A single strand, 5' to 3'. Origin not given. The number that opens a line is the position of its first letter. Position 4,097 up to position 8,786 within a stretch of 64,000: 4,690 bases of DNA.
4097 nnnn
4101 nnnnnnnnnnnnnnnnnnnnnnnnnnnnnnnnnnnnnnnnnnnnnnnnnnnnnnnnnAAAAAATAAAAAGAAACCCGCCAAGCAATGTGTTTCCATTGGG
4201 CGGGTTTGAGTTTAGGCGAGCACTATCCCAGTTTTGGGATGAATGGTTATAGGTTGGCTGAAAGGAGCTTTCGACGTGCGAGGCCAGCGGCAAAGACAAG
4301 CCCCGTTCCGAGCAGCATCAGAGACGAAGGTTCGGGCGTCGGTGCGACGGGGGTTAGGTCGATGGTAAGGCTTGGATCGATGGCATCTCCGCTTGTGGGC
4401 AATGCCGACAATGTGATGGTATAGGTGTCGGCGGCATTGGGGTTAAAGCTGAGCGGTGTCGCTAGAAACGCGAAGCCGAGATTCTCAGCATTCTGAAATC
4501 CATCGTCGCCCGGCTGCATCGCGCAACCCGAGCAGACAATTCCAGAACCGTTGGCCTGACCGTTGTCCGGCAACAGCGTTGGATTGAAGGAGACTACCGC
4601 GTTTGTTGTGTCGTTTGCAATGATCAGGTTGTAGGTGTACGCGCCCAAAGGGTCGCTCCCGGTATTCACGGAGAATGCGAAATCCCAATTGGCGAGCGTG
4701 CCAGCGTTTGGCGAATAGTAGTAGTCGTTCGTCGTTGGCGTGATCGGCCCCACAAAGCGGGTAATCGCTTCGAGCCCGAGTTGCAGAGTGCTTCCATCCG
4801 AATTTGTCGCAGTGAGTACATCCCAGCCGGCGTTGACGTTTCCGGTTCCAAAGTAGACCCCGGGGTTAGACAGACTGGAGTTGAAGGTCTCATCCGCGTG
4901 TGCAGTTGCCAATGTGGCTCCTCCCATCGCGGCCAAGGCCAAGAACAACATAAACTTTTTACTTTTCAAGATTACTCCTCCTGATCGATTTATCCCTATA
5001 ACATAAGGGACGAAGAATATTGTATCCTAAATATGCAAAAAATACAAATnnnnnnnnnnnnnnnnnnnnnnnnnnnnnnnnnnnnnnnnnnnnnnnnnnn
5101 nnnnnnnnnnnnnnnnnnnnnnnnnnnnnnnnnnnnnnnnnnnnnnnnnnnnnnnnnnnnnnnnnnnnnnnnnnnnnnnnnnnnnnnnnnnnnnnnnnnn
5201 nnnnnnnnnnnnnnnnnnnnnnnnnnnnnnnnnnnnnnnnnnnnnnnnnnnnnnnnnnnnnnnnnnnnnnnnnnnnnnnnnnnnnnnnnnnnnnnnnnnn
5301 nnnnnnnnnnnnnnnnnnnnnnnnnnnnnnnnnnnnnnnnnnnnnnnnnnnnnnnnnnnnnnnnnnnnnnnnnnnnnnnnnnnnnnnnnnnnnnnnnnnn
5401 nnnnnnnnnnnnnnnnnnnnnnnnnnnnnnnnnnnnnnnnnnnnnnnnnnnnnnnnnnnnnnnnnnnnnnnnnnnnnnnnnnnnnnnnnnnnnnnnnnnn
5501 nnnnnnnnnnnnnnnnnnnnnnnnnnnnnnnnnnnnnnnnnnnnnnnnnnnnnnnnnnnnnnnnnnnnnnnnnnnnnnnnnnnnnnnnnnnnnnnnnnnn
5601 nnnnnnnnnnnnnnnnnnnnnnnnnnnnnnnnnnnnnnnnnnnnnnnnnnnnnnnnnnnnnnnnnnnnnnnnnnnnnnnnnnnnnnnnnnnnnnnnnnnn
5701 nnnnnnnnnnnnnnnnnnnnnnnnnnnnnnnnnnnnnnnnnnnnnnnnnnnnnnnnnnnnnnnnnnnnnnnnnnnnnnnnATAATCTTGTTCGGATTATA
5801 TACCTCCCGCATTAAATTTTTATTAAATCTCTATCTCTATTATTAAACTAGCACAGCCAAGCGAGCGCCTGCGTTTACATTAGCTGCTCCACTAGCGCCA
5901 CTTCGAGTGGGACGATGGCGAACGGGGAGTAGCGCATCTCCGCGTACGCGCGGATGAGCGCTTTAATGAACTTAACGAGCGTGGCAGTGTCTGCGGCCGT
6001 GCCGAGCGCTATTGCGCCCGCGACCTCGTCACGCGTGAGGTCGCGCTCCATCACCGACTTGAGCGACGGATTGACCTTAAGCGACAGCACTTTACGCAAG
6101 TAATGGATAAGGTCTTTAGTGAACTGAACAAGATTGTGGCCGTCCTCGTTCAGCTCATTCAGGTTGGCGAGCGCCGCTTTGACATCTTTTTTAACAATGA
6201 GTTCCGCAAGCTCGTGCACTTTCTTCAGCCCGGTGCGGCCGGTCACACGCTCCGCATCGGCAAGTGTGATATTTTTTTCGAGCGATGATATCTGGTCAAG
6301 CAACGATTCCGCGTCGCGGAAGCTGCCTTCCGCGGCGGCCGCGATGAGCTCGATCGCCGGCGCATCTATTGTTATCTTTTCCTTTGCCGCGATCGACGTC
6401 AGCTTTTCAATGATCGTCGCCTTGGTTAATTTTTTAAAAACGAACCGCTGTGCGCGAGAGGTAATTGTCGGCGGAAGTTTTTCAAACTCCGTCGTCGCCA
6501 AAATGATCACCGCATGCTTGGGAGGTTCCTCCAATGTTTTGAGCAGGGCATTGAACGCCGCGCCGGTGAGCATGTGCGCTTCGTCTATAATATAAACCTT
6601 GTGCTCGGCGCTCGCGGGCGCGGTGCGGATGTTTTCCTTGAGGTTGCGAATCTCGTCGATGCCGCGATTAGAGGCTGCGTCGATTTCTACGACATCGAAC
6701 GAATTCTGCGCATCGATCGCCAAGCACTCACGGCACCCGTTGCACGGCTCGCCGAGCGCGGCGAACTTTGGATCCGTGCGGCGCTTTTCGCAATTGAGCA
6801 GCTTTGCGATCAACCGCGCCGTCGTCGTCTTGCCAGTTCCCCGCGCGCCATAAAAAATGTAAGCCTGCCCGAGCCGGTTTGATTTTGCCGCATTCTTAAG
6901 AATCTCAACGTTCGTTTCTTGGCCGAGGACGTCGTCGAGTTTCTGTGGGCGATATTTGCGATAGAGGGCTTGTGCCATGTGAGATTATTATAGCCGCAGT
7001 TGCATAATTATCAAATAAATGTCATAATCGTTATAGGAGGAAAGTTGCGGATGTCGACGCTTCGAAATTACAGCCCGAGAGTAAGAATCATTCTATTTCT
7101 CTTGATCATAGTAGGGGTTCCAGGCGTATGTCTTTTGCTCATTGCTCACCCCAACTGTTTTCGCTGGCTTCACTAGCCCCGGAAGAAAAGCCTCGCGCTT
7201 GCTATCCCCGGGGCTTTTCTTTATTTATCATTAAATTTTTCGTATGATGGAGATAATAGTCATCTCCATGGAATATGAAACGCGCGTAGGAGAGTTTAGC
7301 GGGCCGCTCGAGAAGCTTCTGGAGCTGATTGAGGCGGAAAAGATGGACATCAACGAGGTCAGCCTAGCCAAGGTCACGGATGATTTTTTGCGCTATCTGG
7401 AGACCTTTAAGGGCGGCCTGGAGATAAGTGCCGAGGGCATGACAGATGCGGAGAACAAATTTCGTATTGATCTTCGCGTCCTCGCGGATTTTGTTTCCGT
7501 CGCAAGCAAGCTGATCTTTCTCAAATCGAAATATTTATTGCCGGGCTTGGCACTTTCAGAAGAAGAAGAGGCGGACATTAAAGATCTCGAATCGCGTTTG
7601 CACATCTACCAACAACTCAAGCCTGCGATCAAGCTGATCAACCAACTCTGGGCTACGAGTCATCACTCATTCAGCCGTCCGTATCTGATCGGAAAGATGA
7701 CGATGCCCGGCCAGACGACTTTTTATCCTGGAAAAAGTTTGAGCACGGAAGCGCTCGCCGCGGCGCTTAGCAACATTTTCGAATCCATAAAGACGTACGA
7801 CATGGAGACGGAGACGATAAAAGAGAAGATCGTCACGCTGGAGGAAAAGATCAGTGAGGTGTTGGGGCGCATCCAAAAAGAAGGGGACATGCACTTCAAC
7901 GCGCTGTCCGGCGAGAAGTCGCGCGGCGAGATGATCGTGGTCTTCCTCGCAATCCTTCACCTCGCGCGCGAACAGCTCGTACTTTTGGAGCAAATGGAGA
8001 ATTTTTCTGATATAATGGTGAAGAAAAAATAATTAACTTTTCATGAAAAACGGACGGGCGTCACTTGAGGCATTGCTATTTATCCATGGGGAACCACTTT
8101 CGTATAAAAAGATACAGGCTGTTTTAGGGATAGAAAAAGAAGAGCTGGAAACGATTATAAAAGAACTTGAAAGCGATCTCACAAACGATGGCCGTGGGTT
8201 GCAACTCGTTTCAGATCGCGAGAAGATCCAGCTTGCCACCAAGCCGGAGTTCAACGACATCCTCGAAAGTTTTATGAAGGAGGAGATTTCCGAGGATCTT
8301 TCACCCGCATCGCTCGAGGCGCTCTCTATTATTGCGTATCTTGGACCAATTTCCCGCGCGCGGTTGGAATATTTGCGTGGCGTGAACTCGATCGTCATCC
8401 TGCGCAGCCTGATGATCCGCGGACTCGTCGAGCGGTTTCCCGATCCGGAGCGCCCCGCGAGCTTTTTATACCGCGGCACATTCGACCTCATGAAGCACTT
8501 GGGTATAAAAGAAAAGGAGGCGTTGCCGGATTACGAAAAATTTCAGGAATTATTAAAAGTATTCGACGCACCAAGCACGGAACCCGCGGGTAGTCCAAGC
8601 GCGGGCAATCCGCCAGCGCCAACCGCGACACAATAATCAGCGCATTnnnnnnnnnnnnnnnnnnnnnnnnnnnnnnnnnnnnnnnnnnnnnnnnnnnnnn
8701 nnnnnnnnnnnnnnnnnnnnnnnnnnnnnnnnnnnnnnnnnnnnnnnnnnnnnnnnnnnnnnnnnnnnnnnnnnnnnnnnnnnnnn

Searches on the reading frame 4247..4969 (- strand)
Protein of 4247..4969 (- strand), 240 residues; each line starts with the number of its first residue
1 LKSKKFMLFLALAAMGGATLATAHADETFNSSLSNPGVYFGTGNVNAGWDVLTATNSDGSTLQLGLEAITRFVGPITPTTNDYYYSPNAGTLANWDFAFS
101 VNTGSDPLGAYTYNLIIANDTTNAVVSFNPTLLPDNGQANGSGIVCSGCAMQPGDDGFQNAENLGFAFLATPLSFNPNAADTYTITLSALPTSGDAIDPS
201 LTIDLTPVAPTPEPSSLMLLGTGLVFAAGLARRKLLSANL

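Call 44: search_protein_families(library=pfam, proteins=[window:4247-4969:-], max_evalue=0.01)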
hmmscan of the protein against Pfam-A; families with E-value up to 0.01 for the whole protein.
window:4247-4969:- (240 aa): 1 family
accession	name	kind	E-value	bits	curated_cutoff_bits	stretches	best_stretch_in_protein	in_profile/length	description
PF07589.16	PEP-CTERM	-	1.1e-05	25.8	20.7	1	210-233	1-24/24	PEP-CTERM motif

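Call 65: find_homologous_proteins(query=window:4247-4969:-, max_evalue=0.00001)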
Query window:4247-4969:- (240 aa): 79 proteins with E <= 0.00001 among 2315 candidates.
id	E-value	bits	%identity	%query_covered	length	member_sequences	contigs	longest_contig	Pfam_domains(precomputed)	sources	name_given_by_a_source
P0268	8.5e-147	505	100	98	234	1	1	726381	PF07589.17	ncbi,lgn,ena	-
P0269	5.5e-101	355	75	91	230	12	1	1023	PF07589.17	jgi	jgi:hypothetical protein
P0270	1.4e-99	350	73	96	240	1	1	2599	PF07589.17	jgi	-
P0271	6.3e-88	312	69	98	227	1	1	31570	PF07589.17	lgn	-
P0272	4.5e-86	306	66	99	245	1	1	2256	PF07589.17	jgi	jgi:hypothetical protein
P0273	9.7e-84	298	67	77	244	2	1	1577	PF07589.17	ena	-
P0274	1.5e-82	295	65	100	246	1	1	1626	PF07589.17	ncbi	-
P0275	1.0e-79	285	66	91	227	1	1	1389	PF07589.17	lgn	-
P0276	4.8e-79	283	60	99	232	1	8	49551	-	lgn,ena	-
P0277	5.3e-78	280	62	98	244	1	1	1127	PF07589.17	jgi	jgi:hypothetical protein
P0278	3.0e-76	274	63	91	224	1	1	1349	-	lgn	-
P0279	1.8e-75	271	59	100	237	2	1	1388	-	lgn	-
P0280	2.1e-73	265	61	89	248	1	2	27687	-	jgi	jgi:hypothetical protein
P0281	1.2e-72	262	59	86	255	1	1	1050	PF07589.17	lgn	-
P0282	2.5e-72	261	61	81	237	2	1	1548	PF07589.17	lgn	-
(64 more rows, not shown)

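Call 66: find_encoding_contigs(protein=P0271, flank=6000, max_places=1)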
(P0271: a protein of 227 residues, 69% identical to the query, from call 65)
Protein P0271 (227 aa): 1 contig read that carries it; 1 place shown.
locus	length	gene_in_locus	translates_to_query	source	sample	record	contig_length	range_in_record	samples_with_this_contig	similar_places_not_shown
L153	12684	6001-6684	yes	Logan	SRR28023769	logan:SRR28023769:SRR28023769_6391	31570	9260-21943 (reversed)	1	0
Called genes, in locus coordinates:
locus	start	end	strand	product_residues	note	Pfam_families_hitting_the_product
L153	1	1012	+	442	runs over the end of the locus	PF04932:Wzy_C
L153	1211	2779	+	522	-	PF02585:PIG-L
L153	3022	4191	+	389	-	PF13439:Glyco_transf_4, PF13579:Glyco_trans_4_4, PF20706:GT4-conflict, PF00534:Glycos_transf_1, PF13692:Glyco_trans_1_4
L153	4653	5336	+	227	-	PF07589:PEP_exosort_dom (weak)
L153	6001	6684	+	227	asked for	PF07589:PEP_exosort_dom (weak)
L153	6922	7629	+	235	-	PF07589:PEP_exosort_dom (weak)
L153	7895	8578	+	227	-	PF07589:PEP_exosort_dom (weak)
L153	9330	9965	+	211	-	-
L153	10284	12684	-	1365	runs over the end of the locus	-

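Call 67: find_encoding_contigs(protein=P0276, flank=6000, max_places=1)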
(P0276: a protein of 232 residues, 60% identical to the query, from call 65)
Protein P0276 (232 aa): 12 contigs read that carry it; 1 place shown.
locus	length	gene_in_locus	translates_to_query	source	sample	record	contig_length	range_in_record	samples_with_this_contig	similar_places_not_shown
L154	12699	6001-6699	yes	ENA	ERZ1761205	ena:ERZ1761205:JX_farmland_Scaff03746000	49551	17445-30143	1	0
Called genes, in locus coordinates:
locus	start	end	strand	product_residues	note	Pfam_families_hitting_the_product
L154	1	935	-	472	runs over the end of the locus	PF00890:FAD_binding_2 (weak), PF01134:GIDA (faint), PF01494:FAD_binding_3 (weak), PF07992:Pyr_redox_2, PF12831:FAD_oxidored (weak), PF13738:Pyr_redox_3, PF00070:Pyr_redox, PF02852:Pyr_redox_dim, +3 more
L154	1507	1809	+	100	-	PF13744:HTH_37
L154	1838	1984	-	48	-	-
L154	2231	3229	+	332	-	PF23414:Beta-prop_EML_2 (faint)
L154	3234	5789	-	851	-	PF13620:CarboxypepD_reg, PF25183:OMP_b-brl_4, PF00593:TonB_dep_Rec_b-barrel, PF25183:OMP_b-brl_4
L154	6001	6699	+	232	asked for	-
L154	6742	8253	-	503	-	PF05569:Peptidase_M56, PF03544:TonB_C, PF13620:CarboxypepD_reg, PF13715:CarbopepD_reg_2 (faint)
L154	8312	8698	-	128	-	PF03965:Penicillinase_R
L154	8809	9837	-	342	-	PF14579:HHH_6, PF01336:tRNA_anti-codon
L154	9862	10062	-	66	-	PF17657:DNA_pol3_finger (weak)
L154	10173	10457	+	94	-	-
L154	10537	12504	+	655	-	-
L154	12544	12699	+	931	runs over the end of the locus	-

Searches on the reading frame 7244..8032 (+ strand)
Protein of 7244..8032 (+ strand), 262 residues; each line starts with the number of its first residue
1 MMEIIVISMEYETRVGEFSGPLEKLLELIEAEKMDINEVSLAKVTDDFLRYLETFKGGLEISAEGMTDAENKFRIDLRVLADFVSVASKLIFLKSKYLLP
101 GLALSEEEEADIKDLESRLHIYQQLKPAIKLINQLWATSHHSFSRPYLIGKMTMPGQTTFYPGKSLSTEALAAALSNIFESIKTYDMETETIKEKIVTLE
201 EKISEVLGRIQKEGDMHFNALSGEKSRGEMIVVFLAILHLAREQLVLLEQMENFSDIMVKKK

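Call 81: search_protein_families(library=pfam, proteins=[window:7244-8032:+])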
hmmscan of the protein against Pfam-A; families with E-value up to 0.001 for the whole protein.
window:7244-8032:+ (262 aa): 1 family
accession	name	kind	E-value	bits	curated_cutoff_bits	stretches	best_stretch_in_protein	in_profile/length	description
PF02616.19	SMC_ScpA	-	5.5e-21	76.1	24.6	1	28-259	1-229/232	Segregation and condensation protein ScpA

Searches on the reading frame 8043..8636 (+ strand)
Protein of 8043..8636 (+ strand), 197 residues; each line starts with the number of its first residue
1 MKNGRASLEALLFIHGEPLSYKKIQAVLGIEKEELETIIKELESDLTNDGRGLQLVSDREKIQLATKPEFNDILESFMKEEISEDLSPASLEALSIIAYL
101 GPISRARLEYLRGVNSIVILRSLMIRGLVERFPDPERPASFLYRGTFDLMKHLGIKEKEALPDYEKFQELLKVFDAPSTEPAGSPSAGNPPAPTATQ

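Call 81: search_protein_families(library=pfam, proteins=[window:8043-8636:+])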
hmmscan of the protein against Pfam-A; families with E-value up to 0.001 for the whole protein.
window:8043-8636:+ (197 aa): 1 family
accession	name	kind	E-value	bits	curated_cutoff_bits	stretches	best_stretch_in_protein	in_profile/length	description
PF04079.22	SMC_ScpB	-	2.1e-38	131.9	27.4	1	7-163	2-159/160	Segregation and condensation complex subunit ScpB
